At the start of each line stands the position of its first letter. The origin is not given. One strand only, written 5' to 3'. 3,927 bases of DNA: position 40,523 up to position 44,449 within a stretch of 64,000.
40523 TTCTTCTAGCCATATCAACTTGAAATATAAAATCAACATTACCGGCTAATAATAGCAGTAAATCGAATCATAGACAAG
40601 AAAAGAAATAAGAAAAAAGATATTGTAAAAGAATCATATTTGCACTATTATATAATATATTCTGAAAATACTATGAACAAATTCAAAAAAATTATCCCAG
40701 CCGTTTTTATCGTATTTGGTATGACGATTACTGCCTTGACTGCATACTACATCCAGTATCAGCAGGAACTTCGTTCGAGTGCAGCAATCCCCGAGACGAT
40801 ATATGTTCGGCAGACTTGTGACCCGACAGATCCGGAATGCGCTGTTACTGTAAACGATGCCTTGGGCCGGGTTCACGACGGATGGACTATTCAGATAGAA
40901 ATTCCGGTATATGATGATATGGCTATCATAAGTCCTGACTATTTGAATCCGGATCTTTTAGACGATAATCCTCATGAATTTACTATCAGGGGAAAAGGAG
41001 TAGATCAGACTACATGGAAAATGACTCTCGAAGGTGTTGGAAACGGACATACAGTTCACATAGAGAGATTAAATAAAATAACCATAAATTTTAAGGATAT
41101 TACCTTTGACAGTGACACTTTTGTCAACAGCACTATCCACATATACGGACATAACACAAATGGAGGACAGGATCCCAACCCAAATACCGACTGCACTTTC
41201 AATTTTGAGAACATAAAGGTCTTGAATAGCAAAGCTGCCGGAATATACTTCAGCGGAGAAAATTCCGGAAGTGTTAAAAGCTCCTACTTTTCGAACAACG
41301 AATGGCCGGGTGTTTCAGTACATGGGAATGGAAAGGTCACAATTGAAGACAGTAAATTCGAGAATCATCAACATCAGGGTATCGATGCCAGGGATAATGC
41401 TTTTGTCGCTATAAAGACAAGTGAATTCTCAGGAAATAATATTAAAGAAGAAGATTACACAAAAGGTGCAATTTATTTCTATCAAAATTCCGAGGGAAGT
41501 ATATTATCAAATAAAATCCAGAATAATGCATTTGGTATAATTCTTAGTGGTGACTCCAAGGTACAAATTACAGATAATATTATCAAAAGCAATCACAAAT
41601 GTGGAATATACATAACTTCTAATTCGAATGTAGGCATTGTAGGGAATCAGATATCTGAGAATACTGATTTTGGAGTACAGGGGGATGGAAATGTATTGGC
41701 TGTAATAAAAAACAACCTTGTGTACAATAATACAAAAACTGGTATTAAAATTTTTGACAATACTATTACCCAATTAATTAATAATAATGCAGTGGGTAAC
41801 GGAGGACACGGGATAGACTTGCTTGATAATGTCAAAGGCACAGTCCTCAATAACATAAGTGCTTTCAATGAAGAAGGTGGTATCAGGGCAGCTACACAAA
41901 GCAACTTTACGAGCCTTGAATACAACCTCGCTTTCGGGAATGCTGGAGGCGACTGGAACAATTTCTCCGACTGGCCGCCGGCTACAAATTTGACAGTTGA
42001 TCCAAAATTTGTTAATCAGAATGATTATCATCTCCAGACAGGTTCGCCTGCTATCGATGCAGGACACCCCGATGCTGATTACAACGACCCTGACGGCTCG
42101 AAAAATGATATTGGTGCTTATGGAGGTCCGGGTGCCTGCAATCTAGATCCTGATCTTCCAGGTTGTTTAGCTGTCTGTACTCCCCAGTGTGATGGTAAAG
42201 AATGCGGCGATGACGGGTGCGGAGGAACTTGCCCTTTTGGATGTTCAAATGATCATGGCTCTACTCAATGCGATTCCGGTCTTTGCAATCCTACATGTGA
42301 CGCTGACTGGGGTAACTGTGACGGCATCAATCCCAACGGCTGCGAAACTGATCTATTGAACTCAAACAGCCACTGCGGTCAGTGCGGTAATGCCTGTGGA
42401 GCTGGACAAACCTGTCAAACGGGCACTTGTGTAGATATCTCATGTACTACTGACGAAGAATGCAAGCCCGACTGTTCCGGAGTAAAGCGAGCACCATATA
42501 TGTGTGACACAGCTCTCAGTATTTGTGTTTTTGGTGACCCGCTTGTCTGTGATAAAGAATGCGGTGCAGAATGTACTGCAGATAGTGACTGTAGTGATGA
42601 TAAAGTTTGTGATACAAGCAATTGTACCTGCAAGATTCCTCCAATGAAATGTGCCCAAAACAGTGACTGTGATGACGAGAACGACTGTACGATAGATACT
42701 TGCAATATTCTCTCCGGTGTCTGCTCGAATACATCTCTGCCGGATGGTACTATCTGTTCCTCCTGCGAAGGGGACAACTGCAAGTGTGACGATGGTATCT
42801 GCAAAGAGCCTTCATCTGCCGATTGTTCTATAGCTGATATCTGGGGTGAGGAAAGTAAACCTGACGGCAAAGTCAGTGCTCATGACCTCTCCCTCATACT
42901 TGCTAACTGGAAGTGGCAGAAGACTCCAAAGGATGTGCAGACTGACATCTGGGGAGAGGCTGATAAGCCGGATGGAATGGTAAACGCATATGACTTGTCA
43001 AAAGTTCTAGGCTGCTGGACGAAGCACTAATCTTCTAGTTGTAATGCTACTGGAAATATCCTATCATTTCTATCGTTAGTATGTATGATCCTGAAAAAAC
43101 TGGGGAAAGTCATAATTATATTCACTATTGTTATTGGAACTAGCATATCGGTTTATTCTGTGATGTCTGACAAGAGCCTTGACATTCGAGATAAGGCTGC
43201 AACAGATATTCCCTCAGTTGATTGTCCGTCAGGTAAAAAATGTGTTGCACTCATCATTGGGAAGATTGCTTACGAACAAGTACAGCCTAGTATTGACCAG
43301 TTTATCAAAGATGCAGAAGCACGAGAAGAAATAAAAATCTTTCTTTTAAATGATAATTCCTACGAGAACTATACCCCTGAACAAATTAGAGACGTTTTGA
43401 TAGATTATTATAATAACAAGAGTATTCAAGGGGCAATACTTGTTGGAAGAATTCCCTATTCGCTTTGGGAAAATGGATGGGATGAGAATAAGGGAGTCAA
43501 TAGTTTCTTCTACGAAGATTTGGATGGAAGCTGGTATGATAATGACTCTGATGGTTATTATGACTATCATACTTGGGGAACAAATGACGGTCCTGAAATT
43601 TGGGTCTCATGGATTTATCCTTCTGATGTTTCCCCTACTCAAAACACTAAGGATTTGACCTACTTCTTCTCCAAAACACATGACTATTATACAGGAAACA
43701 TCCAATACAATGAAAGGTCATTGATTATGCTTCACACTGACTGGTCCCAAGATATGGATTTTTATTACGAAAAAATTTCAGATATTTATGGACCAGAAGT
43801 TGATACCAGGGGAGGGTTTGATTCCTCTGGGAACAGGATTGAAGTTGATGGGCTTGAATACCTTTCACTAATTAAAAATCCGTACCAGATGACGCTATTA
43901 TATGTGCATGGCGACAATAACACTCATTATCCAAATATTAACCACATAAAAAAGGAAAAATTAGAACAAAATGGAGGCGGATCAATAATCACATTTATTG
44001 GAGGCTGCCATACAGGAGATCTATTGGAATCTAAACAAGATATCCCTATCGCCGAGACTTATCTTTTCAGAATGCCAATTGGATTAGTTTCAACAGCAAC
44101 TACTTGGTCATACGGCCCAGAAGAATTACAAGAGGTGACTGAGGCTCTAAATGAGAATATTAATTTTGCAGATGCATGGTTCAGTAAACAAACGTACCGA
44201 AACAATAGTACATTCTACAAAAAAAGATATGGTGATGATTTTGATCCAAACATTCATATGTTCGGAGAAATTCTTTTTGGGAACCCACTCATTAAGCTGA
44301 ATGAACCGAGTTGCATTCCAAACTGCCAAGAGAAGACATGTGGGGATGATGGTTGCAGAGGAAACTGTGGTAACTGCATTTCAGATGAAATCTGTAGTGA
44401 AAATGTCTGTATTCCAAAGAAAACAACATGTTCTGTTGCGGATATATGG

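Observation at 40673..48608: Six-gene cohesin/dockerin-like surface-display locus with non-cellulolytic payloads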

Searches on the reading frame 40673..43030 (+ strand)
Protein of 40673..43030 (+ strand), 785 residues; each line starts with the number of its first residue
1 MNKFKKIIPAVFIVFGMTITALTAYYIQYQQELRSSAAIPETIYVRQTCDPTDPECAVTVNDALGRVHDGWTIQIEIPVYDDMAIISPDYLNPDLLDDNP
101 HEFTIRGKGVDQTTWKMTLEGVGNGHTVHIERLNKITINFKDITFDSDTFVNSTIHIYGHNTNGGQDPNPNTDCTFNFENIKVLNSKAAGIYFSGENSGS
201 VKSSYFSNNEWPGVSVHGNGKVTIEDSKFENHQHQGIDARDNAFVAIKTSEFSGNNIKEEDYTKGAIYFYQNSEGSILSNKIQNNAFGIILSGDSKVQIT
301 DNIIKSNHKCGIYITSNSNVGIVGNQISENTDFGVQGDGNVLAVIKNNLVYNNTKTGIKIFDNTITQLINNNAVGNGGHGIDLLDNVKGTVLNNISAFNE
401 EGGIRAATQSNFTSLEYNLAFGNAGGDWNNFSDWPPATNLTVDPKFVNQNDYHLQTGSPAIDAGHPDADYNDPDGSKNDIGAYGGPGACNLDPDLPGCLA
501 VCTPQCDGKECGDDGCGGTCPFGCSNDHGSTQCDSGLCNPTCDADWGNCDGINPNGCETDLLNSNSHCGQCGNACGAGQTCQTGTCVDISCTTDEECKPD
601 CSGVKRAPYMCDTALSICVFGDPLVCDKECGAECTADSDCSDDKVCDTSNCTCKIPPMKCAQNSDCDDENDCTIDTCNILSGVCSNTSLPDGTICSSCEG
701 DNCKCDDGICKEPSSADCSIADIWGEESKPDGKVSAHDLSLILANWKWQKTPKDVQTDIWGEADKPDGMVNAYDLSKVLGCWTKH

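Call 3: search_protein_families(library=pfam, proteins=[window:40673-43030:+], max_evalue=1)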
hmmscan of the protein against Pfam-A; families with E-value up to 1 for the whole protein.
window:40673-43030:+ (785 aa): 4 families
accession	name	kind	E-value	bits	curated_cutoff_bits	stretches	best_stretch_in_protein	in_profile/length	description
PF13229.12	Beta_helix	-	5e-24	85.2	25.9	2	288-433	2-148/158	Right handed beta helix region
PF05048.19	NosD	-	4.3e-15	56.2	23.6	2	251-395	23-168/212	Periplasmic copper-binding protein (NosD)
PF20130.4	DUF6520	-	0.019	15.7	25.4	1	1-84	1-76/83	Family of unknown function (DUF6520)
PF21801.3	ASPP2-like_RA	-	0.053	13.8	27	1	709-730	32-53/80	Apoptosis-stimulating of p53 protein 2-like, N-terminal RA domain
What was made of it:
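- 40673..43030 (+): Gene 1, 785 aa: N-terminal TM leader with ELRSSA motif (aa 32-37), right-handed beta-helix body, about 220 aa of Cys-rich spacers, dockerin-like tail. Call 3 (Beta_helix E 5e-24, NosD E 4e-15).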

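Call 4: search_protein_families(library=ncbifam, proteins=[window:40673-43030:+], max_evalue=1)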
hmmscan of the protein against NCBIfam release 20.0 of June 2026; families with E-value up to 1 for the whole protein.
window:40673-43030:+ (785 aa): 4 families
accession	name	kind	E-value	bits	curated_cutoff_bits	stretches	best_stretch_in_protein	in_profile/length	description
TIGR03804.1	para_beta_helix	repeat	5e-06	26.1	19.45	4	267-308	2-43/44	parallel beta-helix repeat protein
TIGR04247.1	NosD_copper_fam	subfamily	0.00028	19.6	300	1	183-374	92-282/377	nitrous oxide reductase family maturation protein NosD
NF041518.1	choice_anch_Q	domain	0.0008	19.6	25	1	451-483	16-55/58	choice-of-anchor Q domain-containing protein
NF038177.1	epimerase_AlgG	equivalog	0.049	12.3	700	2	197-336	260-396/519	mannuronan 5-epimerase AlgG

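Call 73: search_solved_structures(query=window:40673-43030:+, max_evalue=0.01)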
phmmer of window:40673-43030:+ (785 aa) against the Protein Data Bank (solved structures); distinct sequences matched with E-value up to 0.01: 0.

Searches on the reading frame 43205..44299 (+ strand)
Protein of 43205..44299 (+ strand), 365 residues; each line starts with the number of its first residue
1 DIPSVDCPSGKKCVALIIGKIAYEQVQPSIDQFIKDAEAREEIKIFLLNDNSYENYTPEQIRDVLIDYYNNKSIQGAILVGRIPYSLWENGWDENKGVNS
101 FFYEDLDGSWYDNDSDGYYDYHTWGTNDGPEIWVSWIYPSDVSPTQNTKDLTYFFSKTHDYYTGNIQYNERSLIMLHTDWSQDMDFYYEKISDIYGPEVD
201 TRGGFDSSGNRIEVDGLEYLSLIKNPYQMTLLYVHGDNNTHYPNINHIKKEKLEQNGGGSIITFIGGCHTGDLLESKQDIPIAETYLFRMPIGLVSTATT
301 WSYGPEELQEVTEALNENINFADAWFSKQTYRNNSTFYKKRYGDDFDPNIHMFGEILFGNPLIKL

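Call 53: search_solved_structures(query=window:43205-44299:+, max_evalue=10, show_alignments=2)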
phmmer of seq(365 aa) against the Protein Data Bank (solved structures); distinct sequences matched with E-value up to 10: 0.
